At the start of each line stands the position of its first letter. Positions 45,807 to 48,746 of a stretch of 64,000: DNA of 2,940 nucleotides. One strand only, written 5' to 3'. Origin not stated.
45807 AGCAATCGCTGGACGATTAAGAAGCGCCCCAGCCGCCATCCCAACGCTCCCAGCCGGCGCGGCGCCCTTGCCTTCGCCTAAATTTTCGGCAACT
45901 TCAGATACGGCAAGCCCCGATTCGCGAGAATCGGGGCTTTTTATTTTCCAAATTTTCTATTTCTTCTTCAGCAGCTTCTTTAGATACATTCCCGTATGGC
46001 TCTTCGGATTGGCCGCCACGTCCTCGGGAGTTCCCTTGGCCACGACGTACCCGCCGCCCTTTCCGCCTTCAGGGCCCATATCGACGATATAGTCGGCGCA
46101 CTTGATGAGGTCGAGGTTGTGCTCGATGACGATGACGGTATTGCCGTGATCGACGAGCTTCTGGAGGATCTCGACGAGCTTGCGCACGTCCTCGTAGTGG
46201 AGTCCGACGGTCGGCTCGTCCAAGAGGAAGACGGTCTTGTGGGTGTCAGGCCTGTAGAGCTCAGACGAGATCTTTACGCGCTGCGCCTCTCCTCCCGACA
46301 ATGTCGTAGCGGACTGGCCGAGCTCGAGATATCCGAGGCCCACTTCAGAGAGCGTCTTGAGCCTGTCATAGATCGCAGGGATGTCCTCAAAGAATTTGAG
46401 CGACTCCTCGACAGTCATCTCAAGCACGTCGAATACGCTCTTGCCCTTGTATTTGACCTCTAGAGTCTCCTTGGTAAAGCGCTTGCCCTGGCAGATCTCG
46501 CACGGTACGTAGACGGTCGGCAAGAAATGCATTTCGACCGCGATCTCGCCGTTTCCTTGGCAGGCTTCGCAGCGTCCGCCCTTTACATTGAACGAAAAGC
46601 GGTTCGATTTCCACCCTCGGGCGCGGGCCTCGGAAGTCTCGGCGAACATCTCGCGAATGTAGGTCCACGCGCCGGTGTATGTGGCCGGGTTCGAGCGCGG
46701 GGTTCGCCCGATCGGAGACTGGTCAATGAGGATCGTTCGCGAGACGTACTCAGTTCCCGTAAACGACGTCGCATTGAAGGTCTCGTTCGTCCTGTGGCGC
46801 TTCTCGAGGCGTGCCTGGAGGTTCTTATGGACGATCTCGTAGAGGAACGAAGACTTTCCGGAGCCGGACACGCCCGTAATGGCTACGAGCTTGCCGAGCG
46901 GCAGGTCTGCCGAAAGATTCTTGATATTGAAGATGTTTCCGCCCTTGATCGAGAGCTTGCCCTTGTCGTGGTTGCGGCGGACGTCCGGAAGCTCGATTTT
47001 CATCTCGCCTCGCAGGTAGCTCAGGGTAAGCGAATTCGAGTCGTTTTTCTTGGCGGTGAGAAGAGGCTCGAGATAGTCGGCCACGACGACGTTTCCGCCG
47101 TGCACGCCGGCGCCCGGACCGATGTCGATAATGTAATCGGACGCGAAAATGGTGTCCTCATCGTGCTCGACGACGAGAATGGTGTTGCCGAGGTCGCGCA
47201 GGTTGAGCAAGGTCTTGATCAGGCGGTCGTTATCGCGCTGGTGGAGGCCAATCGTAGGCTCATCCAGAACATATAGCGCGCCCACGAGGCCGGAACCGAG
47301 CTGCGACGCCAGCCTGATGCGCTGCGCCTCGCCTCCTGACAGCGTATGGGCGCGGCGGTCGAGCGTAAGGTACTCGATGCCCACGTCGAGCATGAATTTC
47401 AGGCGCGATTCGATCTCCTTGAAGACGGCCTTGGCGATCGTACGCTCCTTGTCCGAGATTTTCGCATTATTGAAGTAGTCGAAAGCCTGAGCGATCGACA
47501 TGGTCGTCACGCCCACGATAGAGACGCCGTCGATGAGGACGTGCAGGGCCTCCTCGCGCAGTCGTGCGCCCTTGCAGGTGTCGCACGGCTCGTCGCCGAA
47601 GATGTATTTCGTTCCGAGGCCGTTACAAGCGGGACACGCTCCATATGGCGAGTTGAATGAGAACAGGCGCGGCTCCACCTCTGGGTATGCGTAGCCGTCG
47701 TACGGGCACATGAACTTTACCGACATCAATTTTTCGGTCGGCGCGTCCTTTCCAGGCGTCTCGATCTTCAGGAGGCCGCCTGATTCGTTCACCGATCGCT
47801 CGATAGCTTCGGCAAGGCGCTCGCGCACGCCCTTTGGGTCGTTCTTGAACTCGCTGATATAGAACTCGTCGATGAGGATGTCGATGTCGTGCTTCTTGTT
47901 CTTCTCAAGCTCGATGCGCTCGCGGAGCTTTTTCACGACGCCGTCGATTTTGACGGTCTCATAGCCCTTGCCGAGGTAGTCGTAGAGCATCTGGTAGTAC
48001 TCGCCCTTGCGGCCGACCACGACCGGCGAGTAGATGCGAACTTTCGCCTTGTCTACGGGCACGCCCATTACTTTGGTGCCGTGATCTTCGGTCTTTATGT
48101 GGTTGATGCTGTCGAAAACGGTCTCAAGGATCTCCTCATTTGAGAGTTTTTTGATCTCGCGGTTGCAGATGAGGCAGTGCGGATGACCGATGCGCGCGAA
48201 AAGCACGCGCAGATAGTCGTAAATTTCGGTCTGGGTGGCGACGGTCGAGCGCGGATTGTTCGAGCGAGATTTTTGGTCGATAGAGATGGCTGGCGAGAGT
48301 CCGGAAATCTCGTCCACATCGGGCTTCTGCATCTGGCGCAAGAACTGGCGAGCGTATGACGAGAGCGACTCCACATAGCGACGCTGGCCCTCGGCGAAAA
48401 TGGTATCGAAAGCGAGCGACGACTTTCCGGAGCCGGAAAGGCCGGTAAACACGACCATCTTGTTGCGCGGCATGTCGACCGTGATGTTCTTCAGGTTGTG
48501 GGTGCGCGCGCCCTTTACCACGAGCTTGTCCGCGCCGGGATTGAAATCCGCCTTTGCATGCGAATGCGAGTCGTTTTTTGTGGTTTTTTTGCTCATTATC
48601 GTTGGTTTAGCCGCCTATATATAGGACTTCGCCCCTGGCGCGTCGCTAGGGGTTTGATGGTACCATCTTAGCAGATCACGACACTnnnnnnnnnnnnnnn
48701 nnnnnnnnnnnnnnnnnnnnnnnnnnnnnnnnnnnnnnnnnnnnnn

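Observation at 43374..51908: uvrC, uvrA and uvrB clustered within 8.5 kb with an embedded autoregulated wHTH regulator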

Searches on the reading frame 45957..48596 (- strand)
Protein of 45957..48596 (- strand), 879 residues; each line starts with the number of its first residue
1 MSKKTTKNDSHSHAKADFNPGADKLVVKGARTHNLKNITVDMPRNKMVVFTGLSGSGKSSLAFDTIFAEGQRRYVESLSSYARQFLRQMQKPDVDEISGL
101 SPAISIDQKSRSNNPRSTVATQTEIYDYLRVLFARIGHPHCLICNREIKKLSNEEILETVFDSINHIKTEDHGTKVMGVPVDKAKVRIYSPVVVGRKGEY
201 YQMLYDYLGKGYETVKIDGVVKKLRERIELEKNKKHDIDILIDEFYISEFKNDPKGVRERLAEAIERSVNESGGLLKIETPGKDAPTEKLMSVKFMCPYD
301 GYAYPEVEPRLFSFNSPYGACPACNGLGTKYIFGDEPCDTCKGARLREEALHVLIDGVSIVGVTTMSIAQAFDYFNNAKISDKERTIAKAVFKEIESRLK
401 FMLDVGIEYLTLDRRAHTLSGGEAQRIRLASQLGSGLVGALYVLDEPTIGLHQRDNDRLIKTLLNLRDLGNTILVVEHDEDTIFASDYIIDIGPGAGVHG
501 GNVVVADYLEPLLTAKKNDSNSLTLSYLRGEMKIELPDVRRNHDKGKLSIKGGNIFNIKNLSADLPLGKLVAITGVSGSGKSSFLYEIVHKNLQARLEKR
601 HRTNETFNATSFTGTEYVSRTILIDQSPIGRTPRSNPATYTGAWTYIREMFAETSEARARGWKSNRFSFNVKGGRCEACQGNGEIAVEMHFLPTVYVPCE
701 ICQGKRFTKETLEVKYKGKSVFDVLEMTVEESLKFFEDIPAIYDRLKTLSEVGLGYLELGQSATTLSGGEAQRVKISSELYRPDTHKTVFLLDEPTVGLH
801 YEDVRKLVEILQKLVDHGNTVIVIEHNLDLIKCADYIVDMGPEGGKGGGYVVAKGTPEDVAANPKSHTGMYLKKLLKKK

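Call 3: search_protein_families(library=pfam, proteins=[window:45957-48596:-])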
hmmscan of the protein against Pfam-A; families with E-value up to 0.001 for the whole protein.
window:45957-48596:- (879 aa): 12 families
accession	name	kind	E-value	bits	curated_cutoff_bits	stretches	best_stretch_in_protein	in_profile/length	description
PF00005.33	ABC_tran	-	8.9e-22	78.6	25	1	723-796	70-136/137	ABC transporter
PF17760.6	UvrA_inter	-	1.7e-20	73.3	23.3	1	182-280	15-107/109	UvrA interaction domain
PF13304.12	AAA_21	-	2.4e-09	38.1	27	0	773-823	244-295/304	AAA domain, putative AbiEii toxin, Type IV TA system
PF02463.25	SMC_N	-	2e-08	34.4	40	0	24-487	4-206/220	RecF/RecN/SMC N terminal domain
PF20703.3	nSTAND1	-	5.3e-07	30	27.1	0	560-595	25-60/379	Novel STAND NTPase 1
PF13555.12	AAA_29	-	2.2e-06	27.7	27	0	38-61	15-38/61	P-loop containing region of AAA domain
PF20720.3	nSTAND3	-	2.8e-06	27.5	27.2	0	35-64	7-36/155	Novel STAND NTPase 3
PF00684.25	DnaJ_CXXCXGXG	-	3.2e-06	27.8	32.7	0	319-344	42-64/65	DnaJ central domain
PF03193.22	RsgA_GTPase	-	5.4e-06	26.8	30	0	19-62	81-123/174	RsgA GTPase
PF13191.12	AAA_16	-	2.9e-05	25.1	32.6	0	43-97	22-82/167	AAA ATPase domain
PF01583.26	APS_kinase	-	0.00057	20.4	21.1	0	46-64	3-21/152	Adenylylsulphate kinase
PF13481.12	AAA_25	-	0.00074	19.6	27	0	564-591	29-56/195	AAA domain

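Call 55: find_homologous_proteins(query=window:45957-48596:-, max_evalue=1e-100)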
Query window:45957-48596:- (879 aa): 8000 proteins with E <= 1e-100 among 8000 candidates; the best 120 are listed.
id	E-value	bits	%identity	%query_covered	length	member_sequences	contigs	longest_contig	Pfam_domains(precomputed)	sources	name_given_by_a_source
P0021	0.0e+0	1853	93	98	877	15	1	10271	PF17760.7,PF00005.34,PF13555.13,PF03193.23,PF20703.4,PF02463.26,PF00684.26,PF13304.13,PF20720.4,PF13191.13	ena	-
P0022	0.0e+0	1789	88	100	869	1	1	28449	PF17760.7,PF00005.34,PF13555.13,PF03193.23,PF20703.4,PF02463.26,PF00684.26,PF13304.13,PF20720.4,PF13191.13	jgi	jgi:excinuclease ABC subunit A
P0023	0.0e+0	1786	88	99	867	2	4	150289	PF17760.7,PF00005.34,PF13555.13,PF03193.23,PF20703.4,PF02463.26,PF00684.26,PF13304.13,PF20720.4,PF13191.13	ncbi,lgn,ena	-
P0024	0.0e+0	1776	88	99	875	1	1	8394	PF17760.7,PF00005.34,PF13555.13,PF03193.23,PF20703.4,PF02463.26,PF00684.26,PF13304.13,PF20720.4,PF13191.13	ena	-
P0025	0.0e+0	1775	87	100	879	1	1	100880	PF17760.7,PF00005.34,PF13555.13,PF03193.23,PF20703.4,PF02463.26,PF00684.26,PF13304.13,PF20720.4,PF13191.13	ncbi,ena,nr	ncbi:MAG TPA: excinuclease ABC subunit UvrA [Candidatus Paceibacterota bacterium]|nr:excinuclease AB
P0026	0.0e+0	1775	87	100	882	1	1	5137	PF17760.7,PF00005.34,PF13555.13,PF03193.23,PF20703.4,PF02463.26,PF00684.26,PF13304.13,PF20720.4,PF13191.13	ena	-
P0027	0.0e+0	1773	87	100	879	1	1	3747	PF17760.7,PF00005.34,PF13476.13,PF13555.13,PF03193.23,PF20703.4,PF02463.26,PF00684.26,PF13304.13,PF20720.4,PF13191.13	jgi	jgi:excinuclease ABC subunit A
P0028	0.0e+0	1770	88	99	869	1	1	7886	PF17760.7,PF00005.34,PF13555.13,PF03193.23,PF20703.4,PF02463.26,PF00684.26,PF13304.13,PF13191.13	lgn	-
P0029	0.0e+0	1763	88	99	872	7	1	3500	PF17760.7,PF00005.34,PF13555.13,PF03193.23,PF20703.4,PF02463.26,PF00684.26,PF13304.13,PF20720.4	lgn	-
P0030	0.0e+0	1762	87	100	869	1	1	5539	PF17760.7,PF00005.34,PF13555.13,PF03193.23,PF20703.4,PF02463.26,PF00684.26,PF13304.13,PF20720.4,PF13191.13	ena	-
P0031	0.0e+0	1757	86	100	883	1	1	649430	PF17760.7,PF00005.34,PF13555.13,PF03193.23,PF20703.4,PF02463.26,PF00684.26,PF13304.13,PF13191.13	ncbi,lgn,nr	ncbi:MAG: excinuclease ABC subunit UvrA [bacterium]|nr:excinuclease ABC subunit UvrA [bacterium]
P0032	0.0e+0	1753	88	97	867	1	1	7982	PF17760.7,PF00005.34,PF13555.13,PF03193.23,PF20703.4,PF02463.26,PF00684.26,PF13304.13,PF20720.4,PF13191.13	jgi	jgi:excinuclease ABC subunit A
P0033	0.0e+0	1752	87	98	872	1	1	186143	PF17760.7,PF00005.34,PF13555.13,PF03193.23,PF20703.4,PF02463.26,PF00684.26,PF13304.13,PF20720.4,PF13191.13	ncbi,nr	ncbi:MAG: excinuclease ABC subunit UvrA [Candidatus Taylorbacteria bacterium]|nr:excinuclease ABC su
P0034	0.0e+0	1752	87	99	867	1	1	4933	PF17760.7,PF00005.34,PF13555.13,PF03193.23,PF20703.4,PF02463.26,PF00684.26,PF13304.13,PF20720.4,PF13191.13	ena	-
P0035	0.0e+0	1751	86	99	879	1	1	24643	PF17760.7,PF00005.34,PF13555.13,PF03193.23,PF20703.4,PF02463.26,PF00684.26,PF13304.13,PF20720.4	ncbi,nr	ncbi:MAG TPA: excinuclease ABC subunit UvrA [Candidatus Paceibacterota bacterium]|nr:excinuclease AB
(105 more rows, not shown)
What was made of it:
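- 45957..48596 (-): uvrA (879 aa). Orthologues of 83-93% identity are abundant in Paceibacterota (call 55).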

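Call 56: find_encoding_contigs(protein=P0021, flank=8000, max_places=2)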
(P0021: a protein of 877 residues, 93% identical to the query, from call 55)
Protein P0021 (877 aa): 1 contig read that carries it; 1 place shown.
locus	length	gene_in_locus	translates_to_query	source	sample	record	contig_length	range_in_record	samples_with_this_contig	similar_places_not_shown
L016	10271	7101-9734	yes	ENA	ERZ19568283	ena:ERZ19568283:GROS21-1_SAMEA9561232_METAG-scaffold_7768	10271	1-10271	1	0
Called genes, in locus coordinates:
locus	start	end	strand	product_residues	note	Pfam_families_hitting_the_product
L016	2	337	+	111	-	?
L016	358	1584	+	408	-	PF01702:TGT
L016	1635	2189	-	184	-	-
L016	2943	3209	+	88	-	-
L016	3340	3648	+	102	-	-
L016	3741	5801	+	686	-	PF04851:ResIII, PF13604:AAA_30 (faint), PF17757:UvrB_inter, PF27431:UvrB_3rd, PF00271:Helicase_C, PF12344:UvrB, PF02151:UVR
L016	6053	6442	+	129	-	PF00072:Response_reg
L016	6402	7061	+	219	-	PF12697:Abhydrolase_6 (faint), PF06821:Ser_hydrolase, PF00561:Abhydrolase_1 (faint)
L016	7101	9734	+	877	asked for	PF02463:SMC_N (faint), PF03193:RsgA_GTPase (faint), PF13191:AAA_16 (faint), PF20703:nSTAND1 (faint), PF20720:nSTAND3 (faint), PF00005:ABC_tran (faint), PF13304:AAA_21 (faint), PF17760:UvrA_inter, +2 more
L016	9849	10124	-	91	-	-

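Call 57: find_encoding_contigs(protein=P0025, flank=8000, max_places=2)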
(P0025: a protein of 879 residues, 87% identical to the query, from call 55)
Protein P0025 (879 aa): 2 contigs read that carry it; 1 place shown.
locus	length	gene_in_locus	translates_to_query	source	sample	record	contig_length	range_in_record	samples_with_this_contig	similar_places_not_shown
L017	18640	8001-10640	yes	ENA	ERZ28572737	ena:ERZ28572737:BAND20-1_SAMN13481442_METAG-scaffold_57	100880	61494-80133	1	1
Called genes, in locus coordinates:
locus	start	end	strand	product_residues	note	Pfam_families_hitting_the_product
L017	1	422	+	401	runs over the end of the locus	PF01702:TGT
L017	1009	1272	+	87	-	-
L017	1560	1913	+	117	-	-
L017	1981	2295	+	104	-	PF07866:DUF1653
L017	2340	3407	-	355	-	-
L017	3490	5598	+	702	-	PF04851:ResIII, PF13604:AAA_30 (faint), PF00270:DEAD (faint), PF17757:UvrB_inter, PF27431:UvrB_3rd, PF00271:Helicase_C, PF12344:UvrB, PF02151:UVR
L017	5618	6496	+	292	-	PF05168:HEPN (weak)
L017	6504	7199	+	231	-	-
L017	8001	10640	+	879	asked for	PF02463:SMC_N (faint), PF03193:RsgA_GTPase (faint), PF00005:ABC_tran (faint), PF13191:AAA_16 (faint), PF13304:AAA_21 (faint), PF13555:AAA_29 (faint), PF20703:nSTAND1 (faint), PF17760:UvrA_inter, +2 more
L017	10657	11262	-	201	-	-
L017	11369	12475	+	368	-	-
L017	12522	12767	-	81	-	PF25592:DUF7937 (weak)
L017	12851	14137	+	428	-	PF08459:UvrC_RNaseH_dom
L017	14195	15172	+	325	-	PF01820:Dala_Dala_lig_N, PF07478:Dala_Dala_lig_C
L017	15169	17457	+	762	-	PF08282:Hydrolase_3 (faint), PF00343:Phosphorylase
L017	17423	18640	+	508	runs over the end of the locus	PF08323:Glyco_transf_5, PF13579:Glyco_trans_4_4 (faint), PF00534:Glycos_transf_1, PF13692:Glyco_trans_1_4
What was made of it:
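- The gene shows presence/absence differences among close relatives, and the slot holds variable cargo (a REC-only protein, a HEPN protein) (calls 56, 57).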

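Call 58: find_encoding_contigs(protein=P0031, flank=8000, max_places=2)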
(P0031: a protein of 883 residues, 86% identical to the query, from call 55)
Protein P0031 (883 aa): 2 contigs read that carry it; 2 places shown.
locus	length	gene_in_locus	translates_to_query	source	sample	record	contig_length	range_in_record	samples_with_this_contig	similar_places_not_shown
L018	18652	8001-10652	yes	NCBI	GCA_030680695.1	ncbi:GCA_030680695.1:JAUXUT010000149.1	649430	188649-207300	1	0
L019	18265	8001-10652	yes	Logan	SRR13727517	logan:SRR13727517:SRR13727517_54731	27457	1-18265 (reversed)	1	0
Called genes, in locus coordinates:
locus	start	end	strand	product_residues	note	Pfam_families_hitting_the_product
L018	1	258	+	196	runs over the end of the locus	PF03703:bPH_2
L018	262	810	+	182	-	PF01569:PAP2, PF14378:PAP2_3 (weak)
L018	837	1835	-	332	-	PF00294:PfkB, PF08543:Phos_pyr_kin (faint)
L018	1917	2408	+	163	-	-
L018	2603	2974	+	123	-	-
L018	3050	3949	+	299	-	PF01116:F_bP_aldolase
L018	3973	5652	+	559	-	PF01565:FAD_binding_4, PF02913:FAD-oxidase_C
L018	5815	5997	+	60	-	-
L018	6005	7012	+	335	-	PF01207:Dus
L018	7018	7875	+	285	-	PF03724:META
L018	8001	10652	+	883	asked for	PF02463:SMC_N (faint), PF03193:RsgA_GTPase (faint), PF20703:nSTAND1 (faint), PF00005:ABC_tran (faint), PF13191:AAA_16 (faint), PF13304:AAA_21 (faint), PF13555:AAA_29 (faint), PF17760:UvrA_inter, +1 more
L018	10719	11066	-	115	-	-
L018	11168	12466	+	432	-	PF02151:UVR (weak), PF08459:UvrC_RNaseH_dom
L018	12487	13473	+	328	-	PF01820:Dala_Dala_lig_N, PF13535:ATP-grasp_4 (faint), PF01820:Dala_Dala_lig_N, PF02655:ATP-grasp_3, PF02786:CPSase_L_D2 (faint), PF07478:Dala_Dala_lig_C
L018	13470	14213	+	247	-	PF00929:RNase_T, PF01612:DNA_pol_A_exo1 (faint)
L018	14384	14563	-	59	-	-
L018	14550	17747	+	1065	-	PF00028:Cadherin, PF01471:PG_binding_1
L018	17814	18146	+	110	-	-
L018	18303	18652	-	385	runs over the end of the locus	PF02350:Epimerase_2 (weak), PF13439:Glyco_transf_4, PF13579:Glyco_trans_4_4, PF00534:Glycos_transf_1, PF13692:Glyco_trans_1_4, PF20706:GT4-conflict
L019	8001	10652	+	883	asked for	PF02463:SMC_N (faint), PF03193:RsgA_GTPase (faint), PF20703:nSTAND1 (faint), PF00005:ABC_tran (faint), PF13191:AAA_16 (faint), PF13304:AAA_21 (faint), PF13555:AAA_29 (faint), PF17760:UvrA_inter, +1 more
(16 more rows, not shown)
